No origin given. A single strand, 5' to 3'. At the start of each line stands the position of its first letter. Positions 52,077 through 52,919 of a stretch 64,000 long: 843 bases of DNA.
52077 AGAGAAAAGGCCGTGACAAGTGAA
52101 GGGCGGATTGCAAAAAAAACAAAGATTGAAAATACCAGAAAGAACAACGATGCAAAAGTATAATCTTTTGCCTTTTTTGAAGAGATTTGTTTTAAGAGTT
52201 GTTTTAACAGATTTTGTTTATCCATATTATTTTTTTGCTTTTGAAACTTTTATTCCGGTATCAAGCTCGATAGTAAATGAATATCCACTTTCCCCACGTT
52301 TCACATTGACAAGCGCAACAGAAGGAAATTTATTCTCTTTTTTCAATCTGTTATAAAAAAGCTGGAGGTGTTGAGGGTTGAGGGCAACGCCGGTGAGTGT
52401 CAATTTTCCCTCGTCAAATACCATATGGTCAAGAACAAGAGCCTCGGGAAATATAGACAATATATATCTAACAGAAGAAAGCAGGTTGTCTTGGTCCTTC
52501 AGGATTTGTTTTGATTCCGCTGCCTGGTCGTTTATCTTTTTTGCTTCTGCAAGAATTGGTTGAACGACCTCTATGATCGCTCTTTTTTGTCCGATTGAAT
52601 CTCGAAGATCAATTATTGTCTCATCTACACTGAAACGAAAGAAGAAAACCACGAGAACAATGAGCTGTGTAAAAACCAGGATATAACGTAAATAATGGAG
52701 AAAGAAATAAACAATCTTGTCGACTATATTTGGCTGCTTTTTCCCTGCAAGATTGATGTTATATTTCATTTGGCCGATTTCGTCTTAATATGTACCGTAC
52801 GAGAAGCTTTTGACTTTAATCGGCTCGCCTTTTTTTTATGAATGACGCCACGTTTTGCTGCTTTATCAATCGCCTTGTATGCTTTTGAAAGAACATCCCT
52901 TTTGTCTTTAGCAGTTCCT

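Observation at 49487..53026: Six tightly coupled genes: rpsT, PilN-like, PilO-like, micro-membrane protein and two surface proteins, with no PilM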

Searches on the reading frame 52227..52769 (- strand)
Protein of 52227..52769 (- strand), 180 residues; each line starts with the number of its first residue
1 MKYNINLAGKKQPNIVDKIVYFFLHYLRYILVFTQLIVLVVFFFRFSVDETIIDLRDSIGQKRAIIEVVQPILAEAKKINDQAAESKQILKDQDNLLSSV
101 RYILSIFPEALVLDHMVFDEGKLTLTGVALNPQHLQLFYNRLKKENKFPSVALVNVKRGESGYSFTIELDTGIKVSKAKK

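Call 4: search_protein_families(library=pfam, proteins=[window:52227-52769:-], max_evalue=1)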
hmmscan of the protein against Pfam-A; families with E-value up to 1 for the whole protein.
window:52227-52769:- (180 aa): 2 families
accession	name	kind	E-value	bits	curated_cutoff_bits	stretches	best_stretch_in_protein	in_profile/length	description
PF05137.18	PilN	-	1.9e-08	34.6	22.8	1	106-169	9-76/78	Fimbrial assembly protein (PilN)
PF15724.10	TMEM119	-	0.33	11.5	27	1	6-43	49-87/252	TMEM119 family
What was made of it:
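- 52227..52769 (-): pilN (180 aa). Layout: cytoplasmic MKYNINL N-terminus, TM helix, long coiled-coil helix, then a beta-beta-alpha-beta-beta core. Pfam PF05137 scores 34.6 bits against a cut-off of 22.8 (call 4).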

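Call 9: find_encoding_contigs(protein=window:52227-52769:-, flank=10000, max_places=6)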
Protein window:52227-52769:- (180 aa): 24 contigs read that carry it; 2 places shown.
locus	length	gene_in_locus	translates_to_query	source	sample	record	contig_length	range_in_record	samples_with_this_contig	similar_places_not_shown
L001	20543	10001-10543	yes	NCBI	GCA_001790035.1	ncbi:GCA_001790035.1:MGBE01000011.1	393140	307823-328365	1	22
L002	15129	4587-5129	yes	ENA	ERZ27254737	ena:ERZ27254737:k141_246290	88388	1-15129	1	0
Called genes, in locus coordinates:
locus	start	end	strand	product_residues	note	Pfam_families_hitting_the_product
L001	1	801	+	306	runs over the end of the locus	PF02739:5_3_exonuc_N, PF01367:5_3_exonuc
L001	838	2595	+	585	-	PF13230:GATase_4 (weak), PF13522:GATase_6, PF13537:GATase_7, PF13580:SIS_2 (faint), PF01380:SIS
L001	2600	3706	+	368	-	PF00534:Glycos_transf_1, PF13692:Glyco_trans_1_4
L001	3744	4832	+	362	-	PF00483:NTP_transferase, PF22640:ManC_GMP_beta-helix (weak)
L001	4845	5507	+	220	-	PF02397:Bac_transf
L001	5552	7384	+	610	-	PF13196:DUF4012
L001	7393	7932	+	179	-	PF11967:RecO_N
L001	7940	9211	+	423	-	PF00587:tRNA-synt_2b, PF03129:HGTP_anticodon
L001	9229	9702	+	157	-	-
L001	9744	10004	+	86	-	PF01649:Ribosomal_S20p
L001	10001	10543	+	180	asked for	PF05137:PilN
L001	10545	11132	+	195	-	PF04350:PilO (weak)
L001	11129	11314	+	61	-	-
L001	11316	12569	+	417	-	PF13620:CarboxypepD_reg (faint), PF16656:Pur_ac_phosph_N, PF19077:Big_13 (weak)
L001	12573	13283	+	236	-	-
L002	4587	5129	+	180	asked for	PF05137:PilN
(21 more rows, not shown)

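Call 10: find_homologous_proteins(query=window:52227-52769:-, max_evalue=0.001)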
Query window:52227-52769:- (180 aa): 46 proteins with E <= 0.001 among 186 candidates.
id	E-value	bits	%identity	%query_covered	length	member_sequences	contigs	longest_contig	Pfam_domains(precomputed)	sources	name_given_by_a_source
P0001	7.6e-109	379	100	100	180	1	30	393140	PF05137.19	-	-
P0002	3.9e-79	282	74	98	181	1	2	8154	PF05137.19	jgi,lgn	jgi:Tfp pilus assembly protein PilN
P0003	3.1e-77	276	72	99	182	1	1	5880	PF05137.19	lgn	-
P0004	2.1e-75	270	69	99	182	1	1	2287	PF05137.19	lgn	-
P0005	2.3e-72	260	71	94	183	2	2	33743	PF05137.19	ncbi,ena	-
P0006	2.8e-69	250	66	99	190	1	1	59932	PF05137.19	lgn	-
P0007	2.0e-67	244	67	94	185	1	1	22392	PF05137.19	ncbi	-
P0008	6.9e-66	239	63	99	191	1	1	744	PF05137.19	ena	-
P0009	1.4e-65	238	63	99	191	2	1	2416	PF05137.19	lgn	-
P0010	2.9e-65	237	63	96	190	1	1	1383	PF05137.19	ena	-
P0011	1.7e-57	212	59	94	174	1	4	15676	PF05137.19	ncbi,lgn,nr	ncbi:PilN domain-containing protein [Candidatus Roizmanbacteria bacterium]|nr:PilN domain-containing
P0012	6.8e-52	194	53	94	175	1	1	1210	PF05137.19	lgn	-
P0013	5.2e-51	191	54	94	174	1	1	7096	PF05137.19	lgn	-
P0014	4.5e-50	188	54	95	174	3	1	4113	PF05137.19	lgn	-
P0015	1.3e-49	186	54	94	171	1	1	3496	PF05137.19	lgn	-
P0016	2.1e-49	186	56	94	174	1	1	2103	PF05137.19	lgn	-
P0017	9.8e-48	180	53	94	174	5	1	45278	PF05137.19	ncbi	-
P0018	6.1e-47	178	51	93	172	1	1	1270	PF05137.19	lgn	-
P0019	3.3e-46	175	46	94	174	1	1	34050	PF05137.19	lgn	-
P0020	4.3e-46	175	48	97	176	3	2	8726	PF05137.19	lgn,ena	-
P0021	6.6e-46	174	49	97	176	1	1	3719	PF05137.19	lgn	-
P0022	3.2e-41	159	45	97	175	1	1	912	PF05137.19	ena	-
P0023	8.5e-39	151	43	92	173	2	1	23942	PF05137.19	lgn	-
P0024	6.5e-38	148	45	94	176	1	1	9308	PF05137.19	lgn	-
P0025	3.3e-37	146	46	94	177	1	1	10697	PF05137.19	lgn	-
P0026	5.3e-37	145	43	98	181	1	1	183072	PF05137.19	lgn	-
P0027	1.8e-36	144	42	95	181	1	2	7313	PF05137.19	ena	-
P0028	4.4e-36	142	42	94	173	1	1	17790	PF05137.19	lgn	-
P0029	7.5e-36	141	45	94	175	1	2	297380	PF05137.19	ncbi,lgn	-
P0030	1.9e-35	140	43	93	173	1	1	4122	PF05137.19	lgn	-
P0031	3.4e-35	139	39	99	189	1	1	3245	PF05137.19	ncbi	-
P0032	3.8e-35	139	41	95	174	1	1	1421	PF05137.19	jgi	-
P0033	1.7e-34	137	38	93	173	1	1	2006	PF05137.19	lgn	-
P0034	1.4e-33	134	38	94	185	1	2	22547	PF05137.19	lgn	-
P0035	2.1e-33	134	41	94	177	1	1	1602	PF05137.19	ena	-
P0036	4.9e-33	132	41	94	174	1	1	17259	PF05137.19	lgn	-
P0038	1.7e-30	124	39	94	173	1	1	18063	PF05137.19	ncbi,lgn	-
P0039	5.3e-30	122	38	92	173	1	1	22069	PF05137.19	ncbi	-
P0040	1.1e-29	121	38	94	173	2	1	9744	PF05137.19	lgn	-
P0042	3.6e-29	120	37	94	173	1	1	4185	PF05137.19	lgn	-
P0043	4.0e-29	120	39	95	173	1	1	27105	PF05137.19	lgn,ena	-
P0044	6.9e-29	119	39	95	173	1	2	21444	-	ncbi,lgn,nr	ncbi:hypothetical protein KAZ66_02075 [Candidatus Woesebacteria bacterium]|nr:hypothetical protein [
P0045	1.6e-28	118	38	94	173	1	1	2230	PF05137.19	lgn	-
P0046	3.1e-28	117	31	94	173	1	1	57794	-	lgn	-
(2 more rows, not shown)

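Call 11: find_encoding_contigs(protein=P0029, flank=8000, max_places=2)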
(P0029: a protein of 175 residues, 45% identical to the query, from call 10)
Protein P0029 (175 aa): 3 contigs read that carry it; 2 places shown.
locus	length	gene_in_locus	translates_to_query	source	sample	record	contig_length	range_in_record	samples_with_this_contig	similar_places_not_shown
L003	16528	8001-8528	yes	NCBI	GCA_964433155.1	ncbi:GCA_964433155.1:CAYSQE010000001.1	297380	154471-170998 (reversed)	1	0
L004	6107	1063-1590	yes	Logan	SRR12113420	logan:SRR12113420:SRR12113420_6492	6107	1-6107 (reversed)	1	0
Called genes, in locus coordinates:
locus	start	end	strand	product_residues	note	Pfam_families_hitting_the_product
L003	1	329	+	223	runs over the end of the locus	PF02397:Bac_transf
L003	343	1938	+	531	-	PF07719:TPR_2 (faint), PF14559:TPR_19 (faint)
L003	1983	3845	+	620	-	PF13196:DUF4012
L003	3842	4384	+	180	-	PF11967:RecO_N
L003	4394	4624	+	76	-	PF18929:DUF5678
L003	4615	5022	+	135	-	-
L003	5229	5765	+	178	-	-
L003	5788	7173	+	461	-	PF03129:HGTP_anticodon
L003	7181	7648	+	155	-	-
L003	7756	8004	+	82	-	PF01649:Ribosomal_S20p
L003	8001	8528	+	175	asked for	PF05137:PilN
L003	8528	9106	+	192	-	-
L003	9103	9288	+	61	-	-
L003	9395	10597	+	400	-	PF16656:Pur_ac_phosph_N, PF19077:Big_13 (weak)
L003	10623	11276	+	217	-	-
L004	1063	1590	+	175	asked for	PF05137:PilN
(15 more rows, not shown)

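Call 12: find_encoding_contigs(protein=P0026, flank=8000, max_places=2)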
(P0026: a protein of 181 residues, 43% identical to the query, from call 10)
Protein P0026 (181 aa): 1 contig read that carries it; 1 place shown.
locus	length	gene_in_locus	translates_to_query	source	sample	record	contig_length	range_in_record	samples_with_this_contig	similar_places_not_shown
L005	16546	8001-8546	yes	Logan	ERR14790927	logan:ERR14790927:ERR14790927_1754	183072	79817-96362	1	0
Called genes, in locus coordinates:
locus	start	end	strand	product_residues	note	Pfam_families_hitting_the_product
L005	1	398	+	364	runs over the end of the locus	PF13439:Glyco_transf_4, PF00534:Glycos_transf_1, PF13692:Glyco_trans_1_4, PF20706:GT4-conflict (weak)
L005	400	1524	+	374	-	PF00534:Glycos_transf_1, PF13692:Glyco_trans_1_4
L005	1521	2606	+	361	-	PF00483:NTP_transferase, PF22640:ManC_GMP_beta-helix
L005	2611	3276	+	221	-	PF02397:Bac_transf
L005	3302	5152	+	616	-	PF13196:DUF4012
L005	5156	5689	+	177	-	PF11967:RecO_N, PF02565:RecO_C (faint)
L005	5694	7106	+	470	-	PF00587:tRNA-synt_2b, PF03129:HGTP_anticodon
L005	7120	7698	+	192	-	-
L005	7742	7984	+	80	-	PF01649:Ribosomal_S20p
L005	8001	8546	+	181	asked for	PF05137:PilN (weak)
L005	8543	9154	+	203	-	-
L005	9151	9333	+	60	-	-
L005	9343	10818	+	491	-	PF16656:Pur_ac_phosph_N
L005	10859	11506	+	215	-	-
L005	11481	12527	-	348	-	PF03816:LytR_cpsA_psr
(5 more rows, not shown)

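Call 13: find_encoding_contigs(protein=P0046, flank=8000, max_places=2)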
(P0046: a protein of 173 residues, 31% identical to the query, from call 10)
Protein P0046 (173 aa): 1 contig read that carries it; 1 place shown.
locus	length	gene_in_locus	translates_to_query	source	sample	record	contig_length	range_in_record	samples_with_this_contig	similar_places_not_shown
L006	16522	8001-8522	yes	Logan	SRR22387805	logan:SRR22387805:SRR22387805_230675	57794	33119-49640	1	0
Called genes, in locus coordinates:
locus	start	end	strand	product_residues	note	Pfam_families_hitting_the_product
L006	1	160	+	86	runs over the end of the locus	-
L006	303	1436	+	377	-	PF13439:Glyco_transf_4 (weak), PF00534:Glycos_transf_1, PF13692:Glyco_trans_1_4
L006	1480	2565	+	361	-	PF00483:NTP_transferase, PF22640:ManC_GMP_beta-helix (weak)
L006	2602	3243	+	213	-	PF02397:Bac_transf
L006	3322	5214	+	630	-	PF13196:DUF4012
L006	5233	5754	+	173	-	PF11967:RecO_N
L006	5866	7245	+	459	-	PF00587:tRNA-synt_2b (weak), PF03129:HGTP_anticodon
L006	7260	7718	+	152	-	-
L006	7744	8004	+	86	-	PF01649:Ribosomal_S20p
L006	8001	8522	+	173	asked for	-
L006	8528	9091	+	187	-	-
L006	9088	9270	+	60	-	-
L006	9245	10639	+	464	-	PF16656:Pur_ac_phosph_N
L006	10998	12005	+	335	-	-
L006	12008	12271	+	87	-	PF01817:CM_2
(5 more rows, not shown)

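Call 17: search_protein_families(library=ncbifam, proteins=[window:52227-52769:-], max_evalue=1)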
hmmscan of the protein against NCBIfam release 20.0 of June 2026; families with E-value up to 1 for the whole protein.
window:52227-52769:- (180 aa): 0 families

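Call 21: find_related_loci(query=A1, collection=genome_contigs, flank=10000)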
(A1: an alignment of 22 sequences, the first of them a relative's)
Query A1 (180 aa) in genome_contigs; peptide patterns used: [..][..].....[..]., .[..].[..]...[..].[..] (x = any residue, [..] = any of these).
248 stretches matched a pattern; 171 encode a relative of the query (tblastn E <= 1e-3); the best 80 are kept; 80 distinct loci.
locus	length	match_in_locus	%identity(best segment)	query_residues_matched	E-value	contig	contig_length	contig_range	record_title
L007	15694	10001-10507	67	1-169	2e-74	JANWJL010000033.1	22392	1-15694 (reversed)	MAG: Candidatus Microgenomates bacterium isolate CRAIB_MAG66 c_000000101825, whole genome shotgun sequence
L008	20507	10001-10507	71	1-169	5e-72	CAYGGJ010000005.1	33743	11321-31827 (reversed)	MAG TPA_asm: uncultured Gammaproteobacteria bacterium isolate ERP113451_co1_192 genome assembly, contig: NODE_1421_lengt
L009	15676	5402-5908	59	1-169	7e-65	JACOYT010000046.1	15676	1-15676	MAG: Candidatus Roizmanbacteria bacterium isolate NC_groundwater_186_Ag_S-0.1um_43_13 S4_GD2017_2_S1_scaffold_2430, whol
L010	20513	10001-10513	53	1-171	8e-58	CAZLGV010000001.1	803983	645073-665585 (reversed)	MAG TPA_asm: uncultured Gammaproteobacteria bacterium isolate SRP269290_co2_1 genome assembly, contig: NODE_1_length_803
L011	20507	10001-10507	51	1-169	7e-57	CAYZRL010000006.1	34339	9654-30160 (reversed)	MAG TPA_asm: uncultured Gammaproteobacteria bacterium isolate binchicken_co105_392 genome assembly, contig: NODE_1516_le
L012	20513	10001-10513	50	1-171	1e-55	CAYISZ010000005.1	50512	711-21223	MAG TPA_asm: uncultured Gammaproteobacteria bacterium isolate ERP119705_co7_479 genome assembly, contig: NODE_428_length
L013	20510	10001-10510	50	1-170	9e-56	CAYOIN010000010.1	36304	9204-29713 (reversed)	MAG TPA_asm: uncultured Gammaproteobacteria bacterium isolate binchicken_co105_445 genome assembly, contig: NODE_1383_le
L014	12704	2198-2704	49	1-169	1e-54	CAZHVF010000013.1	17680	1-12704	MAG TPA_asm: uncultured Gammaproteobacteria bacterium isolate SRP135725_co1_639 genome assembly, contig: NODE_4144_lengt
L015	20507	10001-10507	53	1-169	2e-54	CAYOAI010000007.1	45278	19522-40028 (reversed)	MAG TPA_asm: uncultured Gammaproteobacteria bacterium isolate SRP342105_co3_12 genome assembly, contig: NODE_484_length_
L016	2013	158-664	53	1-169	9e-55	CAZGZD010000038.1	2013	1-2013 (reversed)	MAG TPA_asm: uncultured Gammaproteobacteria bacterium isolate binchicken_co347_41 genome assembly, contig: NODE_42471_le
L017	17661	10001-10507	46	1-169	6e-51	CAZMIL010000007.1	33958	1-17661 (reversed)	MAG TPA_asm: uncultured Gammaproteobacteria bacterium isolate SRP093762_co1_187 genome assembly, contig: NODE_774_length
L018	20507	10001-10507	50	1-169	1e-50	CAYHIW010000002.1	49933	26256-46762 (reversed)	MAG TPA_asm: uncultured Gammaproteobacteria bacterium isolate ERP119705_co13_443 genome assembly, contig: NODE_767_lengt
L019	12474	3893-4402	47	1-170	1e-49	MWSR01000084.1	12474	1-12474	MAG: Microgenomates bacterium UTCPR1 contig_5198, whole genome shotgun sequence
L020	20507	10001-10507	43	1-169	1e-49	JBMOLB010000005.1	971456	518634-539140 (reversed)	MAG: Patescibacteria group bacterium isolate Betzabe_MAG013 MAG013_5, whole genome shotgun sequence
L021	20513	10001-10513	46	1-171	7e-49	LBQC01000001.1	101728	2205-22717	MAG: Candidatus Roizmanbacteria bacterium GW2011_GWA2_35_19 UR68_C0001, whole genome shotgun sequence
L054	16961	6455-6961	44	2-170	3e-44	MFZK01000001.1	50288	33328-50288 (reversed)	MAG: Candidatus Roizmanbacteria bacterium RIFCSPHIGHO2_02_FULL_37_13b rifcsphigho2_02_scaffold_1082, whole genome shotgu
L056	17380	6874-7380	44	1-169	1e-44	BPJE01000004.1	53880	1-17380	MAG: Patescibacteria group bacterium KatS3mg092 DNA, contig_16273, whole genome shotgun sequence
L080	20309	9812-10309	42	2-167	3e-41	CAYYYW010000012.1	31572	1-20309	MAG TPA_asm: uncultured Gammaproteobacteria bacterium isolate SRP178699_co1_35 genome assembly, contig: NODE_1487_length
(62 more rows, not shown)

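Call 39: find_encoding_contigs(protein=P0044, flank=10000, max_places=2)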
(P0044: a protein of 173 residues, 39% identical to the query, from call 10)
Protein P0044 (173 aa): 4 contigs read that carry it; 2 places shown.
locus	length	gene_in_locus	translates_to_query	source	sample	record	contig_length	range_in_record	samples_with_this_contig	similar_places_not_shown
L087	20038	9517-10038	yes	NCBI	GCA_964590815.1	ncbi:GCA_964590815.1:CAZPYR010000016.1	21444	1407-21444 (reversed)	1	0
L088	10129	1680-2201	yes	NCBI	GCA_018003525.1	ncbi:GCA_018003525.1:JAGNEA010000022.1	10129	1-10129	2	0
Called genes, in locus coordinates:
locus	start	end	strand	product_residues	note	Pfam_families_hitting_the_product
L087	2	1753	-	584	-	?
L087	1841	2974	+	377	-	PF13439:Glyco_transf_4 (faint), PF00534:Glycos_transf_1, PF13692:Glyco_trans_1_4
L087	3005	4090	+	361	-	PF00483:NTP_transferase, PF22640:ManC_GMP_beta-helix (weak)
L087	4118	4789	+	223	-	PF02397:Bac_transf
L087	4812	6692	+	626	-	PF13196:DUF4012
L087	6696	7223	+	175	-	PF11967:RecO_N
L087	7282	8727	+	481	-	PF28494:GlyRS_ins_1, PF00587:tRNA-synt_2b (faint), PF03129:HGTP_anticodon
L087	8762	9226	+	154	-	-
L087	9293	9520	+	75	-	PF01649:Ribosomal_S20p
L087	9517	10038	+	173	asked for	-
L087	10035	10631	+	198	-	-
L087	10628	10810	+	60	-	-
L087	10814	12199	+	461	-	PF16656:Pur_ac_phosph_N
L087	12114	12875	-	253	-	-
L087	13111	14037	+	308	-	PF00793:DAHP_synth_1 (faint)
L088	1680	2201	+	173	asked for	-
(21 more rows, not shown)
